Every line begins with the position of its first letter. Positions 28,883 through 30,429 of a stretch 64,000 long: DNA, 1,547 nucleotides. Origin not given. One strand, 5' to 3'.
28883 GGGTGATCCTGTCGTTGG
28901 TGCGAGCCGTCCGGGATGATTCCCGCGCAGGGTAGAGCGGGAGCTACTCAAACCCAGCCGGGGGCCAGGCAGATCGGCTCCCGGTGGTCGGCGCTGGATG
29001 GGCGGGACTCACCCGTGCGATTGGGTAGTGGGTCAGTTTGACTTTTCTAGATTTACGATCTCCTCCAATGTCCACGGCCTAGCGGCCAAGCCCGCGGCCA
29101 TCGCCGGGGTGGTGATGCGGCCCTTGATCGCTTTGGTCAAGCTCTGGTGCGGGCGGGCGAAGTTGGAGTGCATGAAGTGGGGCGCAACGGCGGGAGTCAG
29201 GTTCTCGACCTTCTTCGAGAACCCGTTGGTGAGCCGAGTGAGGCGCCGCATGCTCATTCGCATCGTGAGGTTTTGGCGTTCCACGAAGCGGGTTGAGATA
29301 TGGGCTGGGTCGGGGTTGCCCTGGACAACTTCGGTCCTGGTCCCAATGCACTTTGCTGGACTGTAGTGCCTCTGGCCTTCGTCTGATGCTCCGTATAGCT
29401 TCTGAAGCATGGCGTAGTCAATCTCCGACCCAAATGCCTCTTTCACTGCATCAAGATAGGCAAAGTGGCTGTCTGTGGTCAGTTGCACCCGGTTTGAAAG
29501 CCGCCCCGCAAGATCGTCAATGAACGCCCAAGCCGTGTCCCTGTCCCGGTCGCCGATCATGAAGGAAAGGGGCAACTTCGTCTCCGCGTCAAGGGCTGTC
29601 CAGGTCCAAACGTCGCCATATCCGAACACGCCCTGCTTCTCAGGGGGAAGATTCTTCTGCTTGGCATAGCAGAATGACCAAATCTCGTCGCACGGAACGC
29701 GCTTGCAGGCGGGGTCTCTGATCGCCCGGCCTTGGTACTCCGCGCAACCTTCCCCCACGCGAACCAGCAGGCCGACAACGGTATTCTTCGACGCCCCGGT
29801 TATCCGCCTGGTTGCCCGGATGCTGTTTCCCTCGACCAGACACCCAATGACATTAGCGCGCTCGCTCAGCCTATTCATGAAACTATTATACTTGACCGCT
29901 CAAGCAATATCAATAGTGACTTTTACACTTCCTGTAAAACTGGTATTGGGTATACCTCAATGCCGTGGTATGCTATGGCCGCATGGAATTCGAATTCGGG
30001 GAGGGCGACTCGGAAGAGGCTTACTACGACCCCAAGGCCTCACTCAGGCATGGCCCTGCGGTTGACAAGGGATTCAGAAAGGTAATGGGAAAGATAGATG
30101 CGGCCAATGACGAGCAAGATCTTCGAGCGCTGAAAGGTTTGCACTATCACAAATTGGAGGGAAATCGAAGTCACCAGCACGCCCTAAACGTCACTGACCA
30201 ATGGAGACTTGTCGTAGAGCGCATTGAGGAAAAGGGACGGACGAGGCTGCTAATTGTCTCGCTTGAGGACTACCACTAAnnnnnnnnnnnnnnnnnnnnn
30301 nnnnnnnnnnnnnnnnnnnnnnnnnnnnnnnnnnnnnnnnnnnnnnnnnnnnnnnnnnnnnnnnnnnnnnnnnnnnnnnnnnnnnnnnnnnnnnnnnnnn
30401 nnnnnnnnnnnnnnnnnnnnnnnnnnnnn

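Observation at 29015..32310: IS1-family transposase inside a 3.3-kb inverted-repeat-bounded element that carries a toxin-antitoxin pair as cargo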

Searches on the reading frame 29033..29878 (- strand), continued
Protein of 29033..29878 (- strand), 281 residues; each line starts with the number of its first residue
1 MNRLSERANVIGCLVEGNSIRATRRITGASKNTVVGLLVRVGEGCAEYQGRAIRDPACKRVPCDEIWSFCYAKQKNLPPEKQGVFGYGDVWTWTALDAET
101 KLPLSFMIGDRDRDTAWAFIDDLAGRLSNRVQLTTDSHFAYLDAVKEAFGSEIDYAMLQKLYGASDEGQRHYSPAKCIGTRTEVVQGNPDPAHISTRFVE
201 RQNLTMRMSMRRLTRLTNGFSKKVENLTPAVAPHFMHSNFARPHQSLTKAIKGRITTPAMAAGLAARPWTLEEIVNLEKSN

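Call 40: search_protein_families(library=padloc, proteins=[L153:3932-4444:-, L153:4465-5598:-, L153:5615-5911:-, window:29033-29878:-], max_evalue=0.01)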
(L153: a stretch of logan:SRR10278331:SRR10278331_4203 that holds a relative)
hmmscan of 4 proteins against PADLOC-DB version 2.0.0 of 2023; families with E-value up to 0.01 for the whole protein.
L153:3932-4444:- (170 aa): 0 families

L153:4465-5598:- (377 aa): 9 families
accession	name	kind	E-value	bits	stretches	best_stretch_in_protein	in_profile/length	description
PDLC03982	PD-Lambda-2_B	-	2.1e-43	147.1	1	11-354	59-388/402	-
PDLC03949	RmrA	-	1.4e-05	22.2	0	23-73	14-64/363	-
PDLC04775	PDC-M69A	-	3.6e-05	22.2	1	13-72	9-68/113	-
PDLC04142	capH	-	0.0019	17.3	1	17-74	12-69/103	capH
PDLC03946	RmrA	-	0.0019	15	0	180-331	122-256/357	-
PDLC03953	RmrA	-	0.0027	15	0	24-70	18-64/373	-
PDLC03947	RmrA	-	0.0036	14.2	0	201-306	161-258/383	-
PDLC04757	PDC-M64B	-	0.006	14.6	0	19-64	37-82/128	-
PDLC02926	HTH_VI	-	0.0089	14.3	0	23-66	13-56/92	-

L153:5615-5911:- (98 aa): 0 families

window:29033-29878:- (281 aa): 0 families

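Call 43: search_protein_families(library=pfam, proteins=[L153:3932-4444:-, L086:3265-3768:-, L078:3182-3796:-, L016:1295-1777:-, L071:583-1056:-, L154:331-852:+, L157:691-1425:+, L153:3636-3932:+], max_evalue=1)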
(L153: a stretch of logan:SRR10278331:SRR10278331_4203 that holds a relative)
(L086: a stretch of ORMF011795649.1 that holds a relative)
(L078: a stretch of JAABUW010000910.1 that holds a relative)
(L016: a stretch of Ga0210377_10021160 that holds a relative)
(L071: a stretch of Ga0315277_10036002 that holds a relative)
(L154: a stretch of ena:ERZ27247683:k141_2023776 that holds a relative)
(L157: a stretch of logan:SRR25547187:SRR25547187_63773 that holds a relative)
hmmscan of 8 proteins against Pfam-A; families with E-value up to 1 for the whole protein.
L153:3932-4444:- (170 aa): 1 family
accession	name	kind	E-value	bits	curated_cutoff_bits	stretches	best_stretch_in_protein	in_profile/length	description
PF19661.4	DUF6164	-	0.059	13.9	27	1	63-101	63-100/116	Family of unknown function (DUF6164)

L086:3265-3768:- (167 aa): 1 family
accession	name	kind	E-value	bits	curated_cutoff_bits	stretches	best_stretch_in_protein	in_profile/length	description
PF21038.3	CEP104_N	-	0.15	12.7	27.5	1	63-148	27-110/120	Centrosomal protein CEP104, N-terminal domain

L078:3182-3796:- (204 aa): 0 families

L016:1295-1777:- (160 aa): 0 families

L071:583-1056:- (157 aa): 0 families

L154:331-852:+ (174 aa): 1 family
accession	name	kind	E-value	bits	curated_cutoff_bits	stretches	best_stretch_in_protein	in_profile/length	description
PF15771.10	IHO1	-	0.16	11.2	27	1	8-116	379-485/575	Interactor of HORMAD1 protein 1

L157:691-1425:+ (245 aa): 1 family
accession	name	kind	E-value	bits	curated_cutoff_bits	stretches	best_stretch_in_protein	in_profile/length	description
PF13545.12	HTH_Crp_2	-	0.097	13.1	27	1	34-74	15-54/70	Crp-like helix-turn-helix domain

L153:3636-3932:+ (99 aa): 0 families

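Call 44: search_protein_families(library=phrogs, proteins=[L153:3932-4444:-, L086:3265-3768:-, window:29033-29878:-], max_evalue=0.01)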
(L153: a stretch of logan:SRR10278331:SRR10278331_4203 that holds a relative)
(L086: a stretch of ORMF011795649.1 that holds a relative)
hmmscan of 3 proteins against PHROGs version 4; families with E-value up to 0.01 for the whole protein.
L153:3932-4444:- (170 aa): 0 families

L086:3265-3768:- (167 aa): 0 families

window:29033-29878:- (281 aa): 1 family
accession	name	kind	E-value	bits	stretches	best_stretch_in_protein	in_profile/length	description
phrog_720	-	integration and excision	0.00011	23.6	0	196-236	80-119/125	transposase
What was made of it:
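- On PD-lambda-2 defence system: It matches no PADLOC, Pfam or PHROG model (calls 40, 43, 44), and it is frameshifted in the window.
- Tried and rejected: Nothing was found, even for intact homologues (calls 43, 44).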

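Call 58: search_protein_families(library=pfam, proteins=[L154:992-3655:-, L014:51-1502:-, L073:3607-4857:-, L085:3573-4841:-, L084:1453-2550:-, L031:3846-4892:-], max_evalue=0.001)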
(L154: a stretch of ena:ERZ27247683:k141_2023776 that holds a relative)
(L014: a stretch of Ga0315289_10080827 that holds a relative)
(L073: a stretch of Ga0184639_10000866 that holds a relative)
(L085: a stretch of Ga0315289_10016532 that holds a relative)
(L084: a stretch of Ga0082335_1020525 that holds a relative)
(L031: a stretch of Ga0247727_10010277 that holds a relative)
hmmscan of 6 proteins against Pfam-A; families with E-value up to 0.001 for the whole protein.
L154:992-3655:- (887 aa): 3 families
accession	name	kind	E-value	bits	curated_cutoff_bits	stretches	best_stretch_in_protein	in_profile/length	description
PF02384.22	N6_Mtase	-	2.6e-29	103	20.4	1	317-651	3-275/311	N-6 DNA Methylase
PF07669.17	Eco57I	-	1.6e-09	38.5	25.3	1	411-575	3-165/171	Eco57I restriction-modification methylase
PF13588.12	HSDR_N_2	-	1.2e-05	25.7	25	1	17-128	2-100/110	Type I restriction enzyme R protein N terminus (HSDR_N)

L014:51-1502:- (483 aa): 3 families
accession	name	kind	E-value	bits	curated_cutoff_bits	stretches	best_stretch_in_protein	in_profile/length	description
PF01555.25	N6_N4_Mtase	-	1e-42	147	26.7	1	27-298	1-212/221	DNA methylase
PF03602.21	Cons_hypoth95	-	0.00067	19.8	24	0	14-46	99-133/182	Conserved hypothetical protein 95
PF02086.21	MethyltransfD12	-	0.00094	19.4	22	0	23-58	172-207/253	D12 class N6 adenine-specific DNA methyltransferase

L073:3607-4857:- (416 aa): 1 family
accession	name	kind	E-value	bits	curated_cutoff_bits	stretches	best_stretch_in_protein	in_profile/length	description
PF02661.23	Fic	-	1.2e-13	52.1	24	1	129-229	1-88/93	Fic/DOC family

L085:3573-4841:- (422 aa): 8 families
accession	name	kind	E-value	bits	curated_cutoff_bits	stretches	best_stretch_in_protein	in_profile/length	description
PF13401.12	AAA_22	-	6.3e-15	56.1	27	1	50-195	5-128/130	AAA domain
PF00004.35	AAA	-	3e-10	41.1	21.2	1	54-213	2-130/131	ATPase family associated with various cellular activities (AAA)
PF20703.3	nSTAND1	-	3.6e-09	37.2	27.1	1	28-244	12-216/379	Novel STAND NTPase 1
PF13191.12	AAA_16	-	8e-09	36.6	32.6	1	36-164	9-147/167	AAA ATPase domain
PF13173.12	AAA_14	-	6.9e-05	23.3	27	0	53-188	5-97/129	AAA domain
PF01637.24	ATPase_2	-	0.00034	20.9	33.2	1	54-178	24-141/225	ATPase domain predominantly from Archaea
PF05621.17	TniB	-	0.00044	20.2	22.4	0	139-213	109-185/189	Bacterial TniB protein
PF07693.20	KAP_NTPase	-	0.00054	19.8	20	0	57-109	27-81/293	KAP family P-loop domain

L084:1453-2550:- (365 aa): 4 families
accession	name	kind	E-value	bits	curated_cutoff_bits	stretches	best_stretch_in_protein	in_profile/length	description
PF06114.19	Peptidase_M78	-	1.3e-20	73.8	22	1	148-264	2-122/123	IrrE N-terminal-like domain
PF01381.28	HTH_3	-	4.2e-14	52.7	23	1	6-55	1-50/55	Helix-turn-helix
PF13560.12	HTH_31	-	4e-11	43.5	27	1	2-51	2-52/64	Helix-turn-helix domain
PF12844.13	HTH_19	-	8.4e-09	35.7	30.2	1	3-52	1-50/64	Helix-turn-helix domain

L031:3846-4892:- (348 aa): 4 families
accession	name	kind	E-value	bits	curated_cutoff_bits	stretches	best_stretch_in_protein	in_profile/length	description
PF14213.11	DUF4325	-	4.4e-16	58.8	23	1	279-333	1-63/64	STAS-like domain of unknown function (DUF4325)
PF13581.12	HATPase_c_2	-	6e-05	23.5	27.4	1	108-199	33-115/127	Histidine kinase-like ATPase domain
PF02518.31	HATPase_c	-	9.4e-05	23.3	26.4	1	111-168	10-56/111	Histidine kinase-, DNA gyrase B-, and HSP90-like ATPase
PF13412.12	HTH_24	-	0.00065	19.7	21.9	0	30-51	24-45/48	Winged helix-turn-helix DNA-binding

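Call 59: search_dna_similar(query=window:29036-29878:-, collection=plasmids, mode=protein, max_rows=25)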
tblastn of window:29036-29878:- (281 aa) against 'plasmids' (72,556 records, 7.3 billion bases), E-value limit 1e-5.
Records with a match: 11; places in all: 13; records where one place covers at least 80% of the query: 6.
Best place of each record, by identity: <60% 11.
By first word of the organism name: Mesorhizobium 3; Acidiphilium 1; Methylocapsa 1; Hoeflea 1; Sphingomonas 1; Deinococcus 1; Bosea 1; Spirosoma 1; Methylobacterium 1.
By predicted mobility (MOB-suite, as given by PLSDB): non-mobilizable 10; conjugative 1.
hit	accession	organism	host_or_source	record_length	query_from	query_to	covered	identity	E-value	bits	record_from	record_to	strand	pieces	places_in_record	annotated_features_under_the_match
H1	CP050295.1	Mesorhizobium loti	Oxytropis kamtschatica,cell ...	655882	1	281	100%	55.6%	3e-85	285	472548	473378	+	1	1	IS1 family transposase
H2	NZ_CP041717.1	Acidiphilium multivorum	Cell culture,activated sludge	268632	1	277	99%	52.3%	3e-80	270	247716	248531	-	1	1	IS1 family transposase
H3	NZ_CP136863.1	Methylocapsa polymorpha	Shagnum peat sample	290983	1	277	99%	50.7%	4e-73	250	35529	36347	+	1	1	helix-turn-helix domain-containing protein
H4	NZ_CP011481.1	Hoeflea sp. IMCC20628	-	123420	5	277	97%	50.4%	2e-72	248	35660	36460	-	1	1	IS1 family transposase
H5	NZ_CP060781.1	Sphingomonas daechungensis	single bacterial strain,sediment of a ...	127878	1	275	98%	29.5%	2e-19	95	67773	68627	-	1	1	IS1 family transposase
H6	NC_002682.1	Mesorhizobium japonicum MAFF 303099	-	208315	42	203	58%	41.9%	6e-34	137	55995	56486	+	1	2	none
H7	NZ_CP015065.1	Mesorhizobium ciceri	Astragalus pelecinus,Pure Sample,Plant ...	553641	134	246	40%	59.6%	5e-23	105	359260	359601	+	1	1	none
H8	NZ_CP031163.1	Deinococcus wulumuqiensis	cell culture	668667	9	277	96%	23.8%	8e-6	54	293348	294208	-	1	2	IS1 family transposase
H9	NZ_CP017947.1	Bosea sp. Tri-49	Oxytropis triphylla,cell culture,root ...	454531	163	277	41%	50.8%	1e-15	84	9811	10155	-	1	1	none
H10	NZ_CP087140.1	Spirosoma sp. KNUC1025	Brassica napus,single cell,rhizosphere ...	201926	172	277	31%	58.6%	1e-7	81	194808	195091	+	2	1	none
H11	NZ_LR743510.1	Methylobacterium bullatum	-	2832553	181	277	35%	49.5%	5e-9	64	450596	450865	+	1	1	none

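Call 61: get_annotated_region(hit=H1, flank=5000)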
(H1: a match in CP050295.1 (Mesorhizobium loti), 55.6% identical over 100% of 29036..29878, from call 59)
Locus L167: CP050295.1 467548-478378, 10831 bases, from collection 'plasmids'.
description: Mesorhizobium loti strain 582 plasmid p_1, complete sequence
organism: Mesorhizobium loti (NCBI taxid 381)
taxonomy: Bacteria; Pseudomonadota; Alphaproteobacteria; Hyphomicrobiales; Phyllobacteriaceae; Mesorhizobium; Mesorhizobium loti
host: -; source: Oxytropis kamtschatica,cell culture,root nodule; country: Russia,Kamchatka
typing (MOB-suite, as given by PLSDB): non-mobilizable; mating-pair formation MPF_T
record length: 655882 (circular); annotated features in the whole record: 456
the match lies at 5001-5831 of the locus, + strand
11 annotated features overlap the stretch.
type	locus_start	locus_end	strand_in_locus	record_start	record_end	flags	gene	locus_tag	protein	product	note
CDS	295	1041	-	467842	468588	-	-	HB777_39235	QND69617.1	Crp/Fnr family transcriptional regulator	-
CDS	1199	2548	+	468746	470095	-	hemN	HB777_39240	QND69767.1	oxygen-independent coproporphyrinogen III oxidase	-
CDS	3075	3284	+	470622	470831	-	-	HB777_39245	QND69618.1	histone H1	-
CDS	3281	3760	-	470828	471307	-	-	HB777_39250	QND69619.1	hypothetical protein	-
CDS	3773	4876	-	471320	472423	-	-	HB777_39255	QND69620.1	helix-turn-helix domain-containing protein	-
CDS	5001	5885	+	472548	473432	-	-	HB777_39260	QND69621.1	IS1 family transposase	-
CDS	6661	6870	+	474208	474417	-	-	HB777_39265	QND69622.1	hypothetical protein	-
CDS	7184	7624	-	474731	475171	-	-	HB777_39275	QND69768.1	hypothetical protein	-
CDS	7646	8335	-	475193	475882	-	-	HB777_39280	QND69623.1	DsbA family protein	-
CDS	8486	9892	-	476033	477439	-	-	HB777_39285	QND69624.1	dicarboxylate/amino acid:cation symporter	-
CDS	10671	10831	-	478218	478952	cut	queE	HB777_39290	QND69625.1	7-carboxy-7-deazaguanine synthase QueE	-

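Call 62: get_annotated_region(hit=H2, flank=5000)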
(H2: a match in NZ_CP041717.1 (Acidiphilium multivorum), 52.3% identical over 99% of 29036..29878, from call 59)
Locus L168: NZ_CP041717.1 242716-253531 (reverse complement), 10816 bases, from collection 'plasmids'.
description: Acidiphilium multivorum strain JZ-6 plasmid unnamed1, complete sequence
organism: Acidiphilium multivorum (NCBI taxid 62140)
taxonomy: Bacteria; Pseudomonadota; Alphaproteobacteria; Rhodospirillales; Acetobacteraceae; Acidiphilium; Acidiphilium multivorum
host: -; source: Cell culture,activated sludge; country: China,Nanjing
typing (MOB-suite, as given by PLSDB): non-mobilizable; mating-pair formation MPF_I
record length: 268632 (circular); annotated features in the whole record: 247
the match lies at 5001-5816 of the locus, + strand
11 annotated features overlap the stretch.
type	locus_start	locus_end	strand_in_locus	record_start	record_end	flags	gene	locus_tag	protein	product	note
CDS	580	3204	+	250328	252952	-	-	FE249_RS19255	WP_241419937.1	sigma factor-like helix-turn-helix DNA-binding protein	GO:0006352 - DNA-templated transcription initiation [Evidence IEA]; GO:0006355 - regulation of DNA-templated ...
CDS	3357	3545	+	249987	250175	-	-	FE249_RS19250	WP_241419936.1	hypothetical protein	-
CDS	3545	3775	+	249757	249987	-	-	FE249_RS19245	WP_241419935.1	hypothetical protein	-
CDS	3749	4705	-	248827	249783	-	-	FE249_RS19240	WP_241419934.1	hypothetical protein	-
CDS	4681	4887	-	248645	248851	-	-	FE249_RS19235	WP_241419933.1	hypothetical protein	-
CDS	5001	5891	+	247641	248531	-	-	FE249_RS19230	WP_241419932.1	IS1 family transposase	-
CDS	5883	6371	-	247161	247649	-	-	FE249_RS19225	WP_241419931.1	RES domain-containing protein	-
CDS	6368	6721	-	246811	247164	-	-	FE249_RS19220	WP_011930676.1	MbcA/ParS/Xre antitoxin family protein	-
CDS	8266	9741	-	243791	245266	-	-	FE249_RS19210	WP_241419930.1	AAA family ATPase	-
CDS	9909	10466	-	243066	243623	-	-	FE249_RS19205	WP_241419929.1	nucleoside 2-deoxyribosyltransferase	-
CDS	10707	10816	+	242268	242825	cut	-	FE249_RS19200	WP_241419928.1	hypothetical protein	-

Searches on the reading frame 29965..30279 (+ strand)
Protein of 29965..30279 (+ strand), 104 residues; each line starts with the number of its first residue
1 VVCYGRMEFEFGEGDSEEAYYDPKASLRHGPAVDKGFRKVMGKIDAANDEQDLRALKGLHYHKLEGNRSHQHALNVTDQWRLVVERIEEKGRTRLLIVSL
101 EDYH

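Call 4: search_protein_families(library=pfam, proteins=[window:29965-30279:+], max_evalue=0.01)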
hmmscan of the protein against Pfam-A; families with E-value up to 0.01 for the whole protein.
window:29965-30279:+ (104 aa): 1 family
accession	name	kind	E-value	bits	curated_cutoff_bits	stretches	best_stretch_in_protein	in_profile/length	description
PF05015.19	HigB-like_toxin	-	1.1e-07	32.7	27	1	30-85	22-77/91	RelE-like toxin of type II toxin-antitoxin system HigB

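Call 5: search_protein_families(library=ncbifam, proteins=[window:29965-30279:+], max_evalue=0.01)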
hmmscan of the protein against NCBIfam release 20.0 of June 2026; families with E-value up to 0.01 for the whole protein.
window:29965-30279:+ (104 aa): 0 families

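Call 40: search_protein_families(library=padloc, proteins=[window:29983-30279:+], max_evalue=0.01)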
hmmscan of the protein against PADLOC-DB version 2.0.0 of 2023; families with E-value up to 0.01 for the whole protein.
window:29983-30279:+ (98 aa): 0 families
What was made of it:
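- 29983..30279 (+): Cargo gene A: HigB-like RelE-family protein, 98 aa. There is no PADLOC hit (call 40).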

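Call 44: search_protein_families(library=phrogs, proteins=[window:29983-30279:+], max_evalue=0.01)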
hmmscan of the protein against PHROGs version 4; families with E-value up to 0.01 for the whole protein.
window:29983-30279:+ (98 aa): 1 family
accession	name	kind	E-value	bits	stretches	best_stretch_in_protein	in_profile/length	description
phrog_3066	-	moron, auxiliary metabolic gene and host takeover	4.2e-10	40.7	1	13-97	12-94/94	toxin of TA system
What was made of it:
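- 29983..30279 (+): Pfam PF05015 (call 4) and phrog_3066 'toxin of TA system' (call 44).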
